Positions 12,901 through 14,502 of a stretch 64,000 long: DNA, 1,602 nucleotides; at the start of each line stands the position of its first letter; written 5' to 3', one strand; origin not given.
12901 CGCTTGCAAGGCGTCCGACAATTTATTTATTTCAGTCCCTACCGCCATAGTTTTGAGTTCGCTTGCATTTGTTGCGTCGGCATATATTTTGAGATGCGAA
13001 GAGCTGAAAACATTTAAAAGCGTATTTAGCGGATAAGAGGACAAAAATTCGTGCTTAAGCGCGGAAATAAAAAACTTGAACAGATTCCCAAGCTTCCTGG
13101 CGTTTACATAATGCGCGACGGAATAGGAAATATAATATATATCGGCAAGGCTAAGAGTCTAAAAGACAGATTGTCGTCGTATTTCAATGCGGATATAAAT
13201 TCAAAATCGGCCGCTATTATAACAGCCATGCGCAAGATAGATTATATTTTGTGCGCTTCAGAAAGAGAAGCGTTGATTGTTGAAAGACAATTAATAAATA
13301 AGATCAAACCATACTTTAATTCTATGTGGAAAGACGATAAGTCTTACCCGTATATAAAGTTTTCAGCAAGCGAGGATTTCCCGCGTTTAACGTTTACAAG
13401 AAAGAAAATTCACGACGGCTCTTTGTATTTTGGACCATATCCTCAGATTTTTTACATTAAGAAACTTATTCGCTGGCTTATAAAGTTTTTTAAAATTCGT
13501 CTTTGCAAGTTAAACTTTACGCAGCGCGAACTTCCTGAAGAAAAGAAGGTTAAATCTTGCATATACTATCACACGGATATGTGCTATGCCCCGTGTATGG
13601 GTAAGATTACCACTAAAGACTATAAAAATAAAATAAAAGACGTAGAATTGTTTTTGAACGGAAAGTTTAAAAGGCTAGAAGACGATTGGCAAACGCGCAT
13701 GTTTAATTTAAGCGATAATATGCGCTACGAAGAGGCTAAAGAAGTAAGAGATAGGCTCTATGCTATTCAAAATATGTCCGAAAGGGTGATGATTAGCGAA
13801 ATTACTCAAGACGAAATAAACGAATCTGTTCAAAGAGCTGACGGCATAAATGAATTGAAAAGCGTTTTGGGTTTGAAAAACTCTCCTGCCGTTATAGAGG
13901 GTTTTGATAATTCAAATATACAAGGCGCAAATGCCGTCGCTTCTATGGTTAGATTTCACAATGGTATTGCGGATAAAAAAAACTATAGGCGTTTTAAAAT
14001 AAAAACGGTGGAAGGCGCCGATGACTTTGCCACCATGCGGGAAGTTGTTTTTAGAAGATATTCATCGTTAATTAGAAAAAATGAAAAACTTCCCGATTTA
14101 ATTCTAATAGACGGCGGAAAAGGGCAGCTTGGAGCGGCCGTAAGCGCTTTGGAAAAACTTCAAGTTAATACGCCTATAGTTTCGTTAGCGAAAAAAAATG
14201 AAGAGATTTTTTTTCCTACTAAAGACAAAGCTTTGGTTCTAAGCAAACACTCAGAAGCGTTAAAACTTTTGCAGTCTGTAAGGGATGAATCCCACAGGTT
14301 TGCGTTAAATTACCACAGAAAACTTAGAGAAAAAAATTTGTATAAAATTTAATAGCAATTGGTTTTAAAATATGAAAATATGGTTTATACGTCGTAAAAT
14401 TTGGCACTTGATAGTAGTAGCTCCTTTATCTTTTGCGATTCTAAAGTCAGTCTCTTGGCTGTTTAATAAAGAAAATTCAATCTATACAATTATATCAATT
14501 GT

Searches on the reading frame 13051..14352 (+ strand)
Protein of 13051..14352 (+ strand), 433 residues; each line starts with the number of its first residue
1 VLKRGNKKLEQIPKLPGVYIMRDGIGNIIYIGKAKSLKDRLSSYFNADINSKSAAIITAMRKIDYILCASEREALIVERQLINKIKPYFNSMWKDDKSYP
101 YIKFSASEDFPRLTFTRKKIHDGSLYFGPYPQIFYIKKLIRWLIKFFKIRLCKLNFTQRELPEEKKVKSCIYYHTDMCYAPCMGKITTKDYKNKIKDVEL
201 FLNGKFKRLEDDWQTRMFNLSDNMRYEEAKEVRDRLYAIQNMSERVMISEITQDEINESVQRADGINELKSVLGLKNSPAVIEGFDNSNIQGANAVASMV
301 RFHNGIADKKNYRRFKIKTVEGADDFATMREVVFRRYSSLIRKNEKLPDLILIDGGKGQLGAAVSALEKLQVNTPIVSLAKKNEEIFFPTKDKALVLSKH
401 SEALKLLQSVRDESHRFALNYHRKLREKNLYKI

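Call 3: search_protein_families(library=pfam, proteins=[window:13051-14352:+], max_evalue=0.01)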
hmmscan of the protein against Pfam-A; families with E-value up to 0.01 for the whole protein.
window:13051-14352:+ (433 aa): 3 families
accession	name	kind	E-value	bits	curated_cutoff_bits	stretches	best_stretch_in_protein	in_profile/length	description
PF08459.17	UvrC_RNaseH_dom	-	7.4e-55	185.6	22.3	1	271-418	2-158/159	UvrC RNAse H endonuclease domain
PF01541.30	GIY-YIG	-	2.3e-09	37.8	22.6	1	17-87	3-74/78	GIY-YIG catalytic domain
PF02151.25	UVR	-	2.2e-05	24.5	21.5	1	216-241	10-35/36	UvrB/uvrC motif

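Call 5: search_protein_families(library=ncbifam, proteins=[window:13051-14352:+], max_evalue=0.01)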
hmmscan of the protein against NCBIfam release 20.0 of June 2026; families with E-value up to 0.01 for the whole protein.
window:13051-14352:+ (433 aa): 15 families
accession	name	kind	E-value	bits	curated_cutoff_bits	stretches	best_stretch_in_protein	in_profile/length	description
TIGR00194.1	uvrC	equivalog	8.8e-121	404.4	285.45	2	7-254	3-240/574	excinuclease ABC subunit UvrC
NF011263.0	PRK14669.1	equivalog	1.5e-109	367.4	1108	2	7-256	5-251/624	excinuclease ABC subunit C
NF001824.0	PRK00558.1-5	equivalog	2e-99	333.7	451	2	10-246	12-247/652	excinuclease ABC subunit UvrC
NF011261.0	PRK14667.1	equivalog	3e-91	306.7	818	2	248-430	331-511/567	excinuclease ABC subunit C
NF011266.0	PRK14672.1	equivalog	2.5e-85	287.2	1504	2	13-251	19-248/691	excinuclease ABC subunit C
NF011264.0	PRK14670.1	equivalog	1.4e-84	284.5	1021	2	249-428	353-534/602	excinuclease ABC subunit C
NF011262.0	PRK14668.1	equivalog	4.8e-76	256.3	544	2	257-427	354-521/577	excinuclease ABC subunit C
NF011260.0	PRK14666.1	equivalog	1.4e-70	238.9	649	2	8-245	5-238/698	excinuclease ABC subunit C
NF005906.0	PRK07883.1-4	equivalog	1.4e-52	178.8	495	1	6-252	206-448/563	DEDD exonuclease domain-containing protein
NF005907.0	PRK07883.1-5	equivalog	3.9e-42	144.4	454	1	10-245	225-457/584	DEDD exonuclease domain-containing protein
NF005905.0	PRK07883.1-3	equivalog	2.4e-32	112.3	508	1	9-245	220-449/581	DEDD exonuclease domain-containing protein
NF005904.0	PRK07883.1-2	equivalog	1.7e-23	82.7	969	1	8-245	225-458/584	DEDD exonuclease domain-containing protein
NF005903.0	PRK07883.1-1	equivalog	1.5e-19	69.9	1038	1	7-237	239-462/642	DEDD exonuclease domain-containing protein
NF007833.0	PRK10545.1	equivalog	1.4e-11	44.1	367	1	7-197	26-208/289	excinuclease Cho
TIGR01453.1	grpIintron_endo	subfamily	0.003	17.6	56.05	1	17-62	3-48/215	group I intron endonuclease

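Call 11: find_related_loci(query=window:13051-14349:+, collection=genome_contigs, flank=10000)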
Query window:13051-14349:+ (433 aa) in genome_contigs; peptide patterns used: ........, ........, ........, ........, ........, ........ (x = any residue, [..] = any of these).
112 stretches matched a pattern; 50 encode a relative of the query (tblastn E <= 1e-3); 50 distinct loci.
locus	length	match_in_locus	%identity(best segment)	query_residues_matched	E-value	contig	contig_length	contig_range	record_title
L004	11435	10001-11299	94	1-433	0e+0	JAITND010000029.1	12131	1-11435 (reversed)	MAG: Endomicrobium sp. isolate Po218_bin113 k119_4154919, whole genome shotgun sequence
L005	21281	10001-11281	92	6-432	0e+0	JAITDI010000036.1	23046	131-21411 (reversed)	MAG: Candidatus Endomicrobiellum meruensis isolate Nm470_bin124 k119_857170, whole genome shotgun sequence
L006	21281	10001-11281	92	6-432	0e+0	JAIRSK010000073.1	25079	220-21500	MAG: Candidatus Endomicrobiellum devescovinae isolate Ct408_bin22 k119_2568229, whole genome shotgun sequence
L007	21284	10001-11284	88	6-433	0e+0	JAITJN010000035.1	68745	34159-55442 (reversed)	MAG: Candidatus Endomicrobiellum guadaloupense isolate Pcl387_bin170 k119_616224, whole genome shotgun sequence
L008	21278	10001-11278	88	6-431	0e+0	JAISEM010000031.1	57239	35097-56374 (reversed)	MAG: Endomicrobium sp. isolate Gx485_bin199 k119_3408597, whole genome shotgun sequence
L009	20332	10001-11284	87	6-433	0e+0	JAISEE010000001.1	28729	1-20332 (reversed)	MAG: Endomicrobium sp. isolate Gx485_bin172 k119_2813695, whole genome shotgun sequence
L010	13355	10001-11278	87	6-431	0e+0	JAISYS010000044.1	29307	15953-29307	MAG: Candidatus Endomicrobiellum cubanum isolate Nc350_bin45 k119_2720622, whole genome shotgun sequence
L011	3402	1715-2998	83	1-428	0e+0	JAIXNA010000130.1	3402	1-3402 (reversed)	MAG: Candidatus Endomicrobiellum dinenymphae isolate DS12 scaffold788.1_endomicrobium_dinenymphae_DS12, whole genome sho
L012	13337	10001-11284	84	1-428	0e+0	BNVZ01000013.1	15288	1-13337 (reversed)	Endomicrobiia bacterium MS502-22 DNA, sequence013, whole genome shotgun sequence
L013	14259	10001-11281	83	2-428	0e+0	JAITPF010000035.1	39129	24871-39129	MAG: Endomicrobium sp. isolate Po218_bin97 k119_77610, whole genome shotgun sequence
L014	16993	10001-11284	83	1-428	0e+0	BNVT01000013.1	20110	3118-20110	Endomicrobiia bacterium MS499-36 DNA, sequence013, whole genome shotgun sequence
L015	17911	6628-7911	80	1-428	0e+0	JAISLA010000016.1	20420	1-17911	MAG: Endomicrobium sp. isolate Hs463_bin80 k119_1955179, whole genome shotgun sequence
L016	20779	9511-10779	81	6-428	0e+0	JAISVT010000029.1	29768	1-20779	MAG: Candidatus Endomicrobium macrotermitis isolate Mx356_bin47 k119_280736, whole genome shotgun sequence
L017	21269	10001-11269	81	6-428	0e+0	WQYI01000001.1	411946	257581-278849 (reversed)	MAG: Candidatus Endomicrobium embiratermitis isolate Emb289P3_bin85 Ga0123356_10000001, whole genome shotgun sequence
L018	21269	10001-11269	80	6-428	0e+0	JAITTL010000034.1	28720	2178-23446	MAG: Endomicrobium sp. isolate Rs511_bin67 k119_1995411, whole genome shotgun sequence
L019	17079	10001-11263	80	8-428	0e+0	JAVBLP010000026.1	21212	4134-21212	MAG: Endomicrobiaceae bacterium isolate EPI_MAG_00026 c_000000774254, whole genome shotgun sequence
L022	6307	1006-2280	77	6-430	0e+0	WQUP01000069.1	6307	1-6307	MAG: Endomicrobia bacterium isolate Cu122P5bin43 JGI20166J26741_10965114, whole genome shotgun sequence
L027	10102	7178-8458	74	1-428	0e+0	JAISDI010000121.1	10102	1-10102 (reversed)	MAG: Endomicrobium sp. isolate Gx485_bin123 k119_5134140, whole genome shotgun sequence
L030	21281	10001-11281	71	1-428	0e+0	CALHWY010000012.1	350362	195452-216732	MAG TPA_asm: uncultured Endomicrobia bacterium isolate ERR589356_bin.57_CONCOCT_v1.1_MAG genome assembly, contig: ERZ772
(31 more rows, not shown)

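Call 15: search_protein_families(library=pfam, proteins=[L016:10802-12958:+, L019:11269-13428:+, L030:11287-13434:+, L022:4656-5570:+, L027:8541-9905:+], max_evalue=0.01)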
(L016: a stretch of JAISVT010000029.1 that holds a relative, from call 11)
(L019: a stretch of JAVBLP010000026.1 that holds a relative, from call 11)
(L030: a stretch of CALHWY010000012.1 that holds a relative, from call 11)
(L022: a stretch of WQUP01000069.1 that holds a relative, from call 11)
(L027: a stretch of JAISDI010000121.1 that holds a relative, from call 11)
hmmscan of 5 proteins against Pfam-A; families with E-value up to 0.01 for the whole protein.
L016:10802-12958:+ (718 aa): 6 families
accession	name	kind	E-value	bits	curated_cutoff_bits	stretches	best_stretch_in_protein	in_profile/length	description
PF02518.31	HATPase_c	-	2.8e-21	76.5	26.4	1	598-716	5-110/111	Histidine kinase-, DNA gyrase B-, and HSP90-like ATPase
PF13492.12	GAF_3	-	1e-05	26.3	27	1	387-444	73-129/129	GAF domain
PF13185.12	GAF_2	-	6.2e-05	23.7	28.6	1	373-443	63-136/136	GAF domain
PF16927.11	HisKA_7TM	-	7.1e-05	23.2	28.6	1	12-227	3-222/224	N-terminal 7TM region of histidine kinase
PF14501.12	HATPase_c_5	-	0.0011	19.3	22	1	599-702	6-91/102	GHKL domain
PF01590.32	GAF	-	0.0021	19.1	22.4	1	311-442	2-133/133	GAF domain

L019:11269-13428:+ (719 aa): 7 families
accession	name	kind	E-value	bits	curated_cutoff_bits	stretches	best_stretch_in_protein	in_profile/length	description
PF02518.31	HATPase_c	-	4.7e-20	72.5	26.4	1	596-714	5-110/111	Histidine kinase-, DNA gyrase B-, and HSP90-like ATPase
PF16927.11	HisKA_7TM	-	7.6e-08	32.9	28.6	1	8-223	2-222/224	N-terminal 7TM region of histidine kinase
PF13492.12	GAF_3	-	3.5e-06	27.9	27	1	386-440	76-129/129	GAF domain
PF13185.12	GAF_2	-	0.00011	22.9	28.6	1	369-439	63-136/136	GAF domain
PF01590.32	GAF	-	0.00027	21.9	22.4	1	307-438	2-133/133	GAF domain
PF14501.12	HATPase_c_5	-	0.00041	20.7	22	1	597-697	6-88/102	GHKL domain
PF13589.12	HATPase_c_3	-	0.0044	17.5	25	1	600-706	6-78/137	Histidine kinase-, DNA gyrase B-, and HSP90-like ATPase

L030:11287-13434:+ (715 aa): 5 families
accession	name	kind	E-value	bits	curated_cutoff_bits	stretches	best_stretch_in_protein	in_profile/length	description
PF02518.31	HATPase_c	-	3.3e-21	76.2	26.4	1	594-713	4-110/111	Histidine kinase-, DNA gyrase B-, and HSP90-like ATPase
PF16927.11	HisKA_7TM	-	1e-08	35.8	28.6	1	9-223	3-222/224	N-terminal 7TM region of histidine kinase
PF13589.12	HATPase_c_3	-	8.2e-07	29.6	25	1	597-673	4-66/137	Histidine kinase-, DNA gyrase B-, and HSP90-like ATPase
PF13185.12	GAF_2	-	8.3e-05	23.3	28.6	1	370-439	64-136/136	GAF domain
PF13492.12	GAF_3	-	9.5e-05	23.3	27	1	386-439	76-128/129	GAF domain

L022:4656-5570:+ (304 aa): 1 family
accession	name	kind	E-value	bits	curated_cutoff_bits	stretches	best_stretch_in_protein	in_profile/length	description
PF11992.13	TgpA_N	-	0.00054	19.5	30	0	200-267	110-180/333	TgpA N-terminal domain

L027:8541-9905:+ (454 aa): 3 families
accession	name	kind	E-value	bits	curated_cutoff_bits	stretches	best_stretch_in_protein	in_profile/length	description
PF13635.12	DUF4143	-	2.4e-36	125.3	28.1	1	238-398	3-159/160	Domain of unknown function (DUF4143)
PF13173.12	AAA_14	-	1.4e-26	93.4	27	1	33-167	2-129/129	AAA domain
PF01637.24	ATPase_2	-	0.0013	19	33.2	0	21-87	8-76/225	ATPase domain predominantly from Archaea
